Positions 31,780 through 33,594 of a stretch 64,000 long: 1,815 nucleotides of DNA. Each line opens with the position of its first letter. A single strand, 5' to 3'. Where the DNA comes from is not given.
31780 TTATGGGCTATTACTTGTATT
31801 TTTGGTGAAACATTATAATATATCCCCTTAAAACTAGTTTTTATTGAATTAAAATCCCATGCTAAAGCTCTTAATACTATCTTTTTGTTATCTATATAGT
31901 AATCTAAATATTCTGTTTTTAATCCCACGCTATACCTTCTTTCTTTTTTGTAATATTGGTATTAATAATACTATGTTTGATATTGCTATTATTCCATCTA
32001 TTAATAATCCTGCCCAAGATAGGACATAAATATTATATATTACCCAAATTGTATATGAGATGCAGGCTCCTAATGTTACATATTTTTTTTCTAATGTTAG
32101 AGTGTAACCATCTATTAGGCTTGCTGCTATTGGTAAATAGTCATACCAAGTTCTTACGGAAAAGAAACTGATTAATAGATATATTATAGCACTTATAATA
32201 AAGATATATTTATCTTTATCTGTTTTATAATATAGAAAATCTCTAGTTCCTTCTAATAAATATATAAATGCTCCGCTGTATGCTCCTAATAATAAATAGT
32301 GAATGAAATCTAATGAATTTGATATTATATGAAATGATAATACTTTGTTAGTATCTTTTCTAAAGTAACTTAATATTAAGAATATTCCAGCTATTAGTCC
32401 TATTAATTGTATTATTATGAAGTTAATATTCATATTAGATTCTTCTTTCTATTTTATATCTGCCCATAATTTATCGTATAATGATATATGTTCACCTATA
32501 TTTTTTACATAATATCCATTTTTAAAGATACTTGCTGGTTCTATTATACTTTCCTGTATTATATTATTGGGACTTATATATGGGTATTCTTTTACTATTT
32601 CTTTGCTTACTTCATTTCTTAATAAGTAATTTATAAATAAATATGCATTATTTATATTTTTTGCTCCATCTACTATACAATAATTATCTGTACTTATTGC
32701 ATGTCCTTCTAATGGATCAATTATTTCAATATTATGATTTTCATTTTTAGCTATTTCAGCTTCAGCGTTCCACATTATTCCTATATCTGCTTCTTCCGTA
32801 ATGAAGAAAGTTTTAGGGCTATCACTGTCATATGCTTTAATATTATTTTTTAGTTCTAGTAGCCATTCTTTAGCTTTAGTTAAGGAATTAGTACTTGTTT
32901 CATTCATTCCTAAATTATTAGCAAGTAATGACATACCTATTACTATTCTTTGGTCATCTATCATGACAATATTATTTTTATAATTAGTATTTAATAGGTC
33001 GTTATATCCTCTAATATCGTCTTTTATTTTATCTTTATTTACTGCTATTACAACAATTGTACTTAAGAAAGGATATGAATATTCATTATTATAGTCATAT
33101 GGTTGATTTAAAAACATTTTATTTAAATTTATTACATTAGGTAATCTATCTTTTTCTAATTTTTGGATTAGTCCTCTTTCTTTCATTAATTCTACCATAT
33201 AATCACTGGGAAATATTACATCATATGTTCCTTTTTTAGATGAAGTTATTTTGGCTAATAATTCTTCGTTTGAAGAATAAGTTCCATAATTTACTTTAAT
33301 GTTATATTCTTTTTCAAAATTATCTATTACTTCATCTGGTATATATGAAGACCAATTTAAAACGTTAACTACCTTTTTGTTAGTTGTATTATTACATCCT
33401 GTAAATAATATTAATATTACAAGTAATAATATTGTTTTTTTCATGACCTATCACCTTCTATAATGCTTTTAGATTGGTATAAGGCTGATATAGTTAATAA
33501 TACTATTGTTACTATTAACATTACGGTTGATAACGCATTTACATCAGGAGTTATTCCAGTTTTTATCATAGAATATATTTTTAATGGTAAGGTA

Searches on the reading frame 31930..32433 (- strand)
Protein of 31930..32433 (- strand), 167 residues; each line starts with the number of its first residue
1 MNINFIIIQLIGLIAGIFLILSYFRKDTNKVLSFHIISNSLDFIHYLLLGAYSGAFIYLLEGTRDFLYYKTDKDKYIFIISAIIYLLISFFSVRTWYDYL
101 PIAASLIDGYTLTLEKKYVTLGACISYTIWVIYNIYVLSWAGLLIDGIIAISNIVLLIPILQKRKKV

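Call 7: search_protein_families(library=pfam, proteins=[window:31930-32433:-], max_evalue=0.01)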
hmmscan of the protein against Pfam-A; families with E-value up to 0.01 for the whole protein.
window:31930-32433:- (167 aa): 2 families
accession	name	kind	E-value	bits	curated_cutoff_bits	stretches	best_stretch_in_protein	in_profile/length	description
PF10688.14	Imp-YgjV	-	1.1e-28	100.6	23.5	1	6-158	1-153/159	Bacterial inner membrane protein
PF02300.22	Fumarate_red_C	-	0.0052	17.3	24.2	1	57-135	46-120/127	Fumarate reductase subunit C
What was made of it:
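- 31930..32433 (-): ygjV-family membrane protein gene, the upstream neighbour. Its last 30 nt or so are homologous to the spacers upstream of A and B, which marks the original duplication boundary. Pfam Imp-YgjV (call 7).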

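Call 8: search_protein_families(library=ncbifam, proteins=[window:31930-32433:-], max_evalue=0.01)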
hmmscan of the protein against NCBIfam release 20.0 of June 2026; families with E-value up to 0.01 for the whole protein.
window:31930-32433:- (167 aa): 0 families

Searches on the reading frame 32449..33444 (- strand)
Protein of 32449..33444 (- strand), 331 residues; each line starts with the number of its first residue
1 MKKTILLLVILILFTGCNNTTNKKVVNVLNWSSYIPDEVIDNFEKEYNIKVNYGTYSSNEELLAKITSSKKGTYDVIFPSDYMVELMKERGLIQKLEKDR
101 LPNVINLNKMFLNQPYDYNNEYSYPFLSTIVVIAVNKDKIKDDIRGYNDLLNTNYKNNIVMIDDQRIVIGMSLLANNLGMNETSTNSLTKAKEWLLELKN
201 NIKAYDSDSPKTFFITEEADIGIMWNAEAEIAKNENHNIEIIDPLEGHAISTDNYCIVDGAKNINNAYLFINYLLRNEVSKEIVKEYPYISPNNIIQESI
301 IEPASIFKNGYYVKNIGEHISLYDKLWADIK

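Call 7: search_protein_families(library=pfam, proteins=[window:32449-33444:-], max_evalue=0.01)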
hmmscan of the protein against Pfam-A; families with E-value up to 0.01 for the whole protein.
window:32449-33444:- (331 aa): 5 families
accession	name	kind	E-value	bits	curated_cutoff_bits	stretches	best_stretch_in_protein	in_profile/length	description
PF13416.11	SBP_bac_8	-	5.8e-25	89.1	27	1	39-296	2-265/279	Bacterial extracellular solute-binding protein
PF01547.30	SBP_bac_1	-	1.9e-21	77.8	26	1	35-279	10-305/307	Bacterial extracellular solute-binding protein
PF13343.11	SBP_bac_6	-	7.4e-21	75.2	24.6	1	75-288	5-218/245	Bacterial extracellular solute-binding protein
PF13531.11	SBP_bac_11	-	1.3e-17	64.8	25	1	37-280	14-218/227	Bacterial extracellular solute-binding protein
PF08139.17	LPAM_1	-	0.0012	19.6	20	1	1-18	1-18/18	Prokaryotic membrane lipoprotein lipid attachment site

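Call 8: search_protein_families(library=ncbifam, proteins=[window:32449-33444:-], max_evalue=0.01)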
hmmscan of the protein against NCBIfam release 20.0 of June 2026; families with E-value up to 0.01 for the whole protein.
window:32449-33444:- (331 aa): 9 families
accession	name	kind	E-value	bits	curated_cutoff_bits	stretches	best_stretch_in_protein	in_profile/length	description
NF007048.0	PRK09501.1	equivalog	6.2e-61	206.2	582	1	4-325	7-339/348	spermidine/putrescine ABC transporter substrate-binding protein PotD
NF007962.0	PRK10682.1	equivalog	4.8e-28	98.2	636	1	15-294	21-319/370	spermidine/putrescine ABC transporter substrate-binding protein PotF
NF043073.1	MMSYN1_0195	equivalog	1.9e-19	69.4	1250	1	26-228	600-786/1021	spermidine/putrescine ABC transporter permease/substrate-binding protein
TIGR03261.1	phnS2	equivalog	1.1e-11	44.5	392.75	1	8-295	7-291/334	putative 2-aminoethylphosphonate ABC transporter substrate-binding protein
NF011620.1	PRK15046.1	equivalog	7e-06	25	310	1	36-285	39-283/334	2-aminoethylphosphonate ABC transporter substrate-binding protein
TIGR01254.1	sfuA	subfamily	2.2e-05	23.9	93.4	1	25-286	4-262/306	thiamine ABC transporter substrate-binding protein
TIGR03227.1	PhnS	equivalog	4.1e-05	22.6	395.3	1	38-280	51-289/360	2-aminoethylphosphonate ABC transporter substrate-binding protein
NF041888.1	ABC_SBP_YdcS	equivalog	0.00012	21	725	0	39-119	54-131/379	putative ABC transporter substrate-binding protein YdcS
TIGR01256.1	modA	equivalog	0.00055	19.9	62.5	1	209-287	141-216/217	molybdate ABC transporter substrate-binding protein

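Call 44: find_related_loci(query=window:32449-33444:-, collection=genome_contigs, flank=10000)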
Query window:32449-33444:- (331 aa) in genome_contigs; peptide patterns used: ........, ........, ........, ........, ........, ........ (x = any residue, [..] = any of these).
96 stretches matched a pattern; 14 encode a relative of the query (tblastn E <= 1e-3); 13 distinct loci.
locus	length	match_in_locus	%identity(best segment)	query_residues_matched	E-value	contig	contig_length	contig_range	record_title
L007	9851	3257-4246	69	1-331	1e-150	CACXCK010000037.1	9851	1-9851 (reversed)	MAG: uncultured Erysipelotrichaceae bacterium isolate RUG11127 genome assembly, contig: RUG11127_asm_37, whole genome sh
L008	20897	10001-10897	75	31-329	2e-143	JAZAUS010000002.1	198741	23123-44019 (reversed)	MAG: Bacilli bacterium isolate R95_purified_bin52 k141_1538876_length_198741_cov_24.3778, whole genome shotgun sequence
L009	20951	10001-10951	68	15-331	1e-137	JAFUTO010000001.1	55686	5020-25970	MAG: Bacilli bacterium isolate RGIG4813 Roe_deer_Reticulum.Co__c1466, whole genome shotgun sequence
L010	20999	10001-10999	60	1-331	2e-127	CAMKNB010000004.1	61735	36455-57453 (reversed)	MAG: uncultured Tenericutes bacterium isolate SRR12081293_bin.88_metaWRAP_v1.3_MAG genome assembly, contig: ERZ12289773.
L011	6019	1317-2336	60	1-331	2e-120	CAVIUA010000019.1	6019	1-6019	bacterium isolate H07617-L1_cleanbin_000037 genome assembly, contig: Spades_H07617-L1_contig_8495, whole genome shotgun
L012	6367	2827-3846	59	1-331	2e-118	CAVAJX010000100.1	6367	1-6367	bacterium isolate SRR8978371_cleanbin_000003 genome assembly, contig: Spades_SRR8978371_contig_620, whole genome shotgun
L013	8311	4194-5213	57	1-331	7e-116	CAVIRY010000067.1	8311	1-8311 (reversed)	bacterium isolate G02625-L1_cleanbin_000031 genome assembly, contig: Spades_G02625-L1_contig_2501, whole genome shotgun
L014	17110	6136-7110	57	16-331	6e-115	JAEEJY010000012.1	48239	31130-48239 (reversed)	MAG: Bacillales bacterium isolate Tb.RUG.180 k141_3372027_flag=0_multi=16.9979_len=48239, whole genome shotgun sequence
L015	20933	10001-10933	57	31-331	8e-108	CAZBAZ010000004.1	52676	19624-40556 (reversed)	MAG TPA_asm: uncultured Clostridium sp. isolate binchicken_co354_412 genome assembly, contig: NODE_437_length_52676_cov_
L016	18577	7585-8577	88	1-331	0e+0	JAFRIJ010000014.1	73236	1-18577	MAG: Bacilli bacterium isolate RGIG2497 Goat_Jejunum-3__c208051, whole genome shotgun sequence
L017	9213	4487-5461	54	15-331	4e-106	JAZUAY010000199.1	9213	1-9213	MAG: Bacilli bacterium isolate T1900045318_YK20190007.MAGScoT_cleanbin_000030 SGB_6329_k141_25590, whole genome shotgun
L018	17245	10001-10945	44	26-331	6e-84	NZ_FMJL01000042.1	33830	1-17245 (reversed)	Clostridium sp. N3C, whole genome shotgun sequence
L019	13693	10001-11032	40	1-327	6e-78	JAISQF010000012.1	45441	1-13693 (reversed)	MAG: Elusimicrobiota bacterium isolate Kf353_bin125 k119_1590784, whole genome shotgun sequence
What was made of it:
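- Tried and rejected: I used PotD instead to obtain syntenic loci (call 44).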
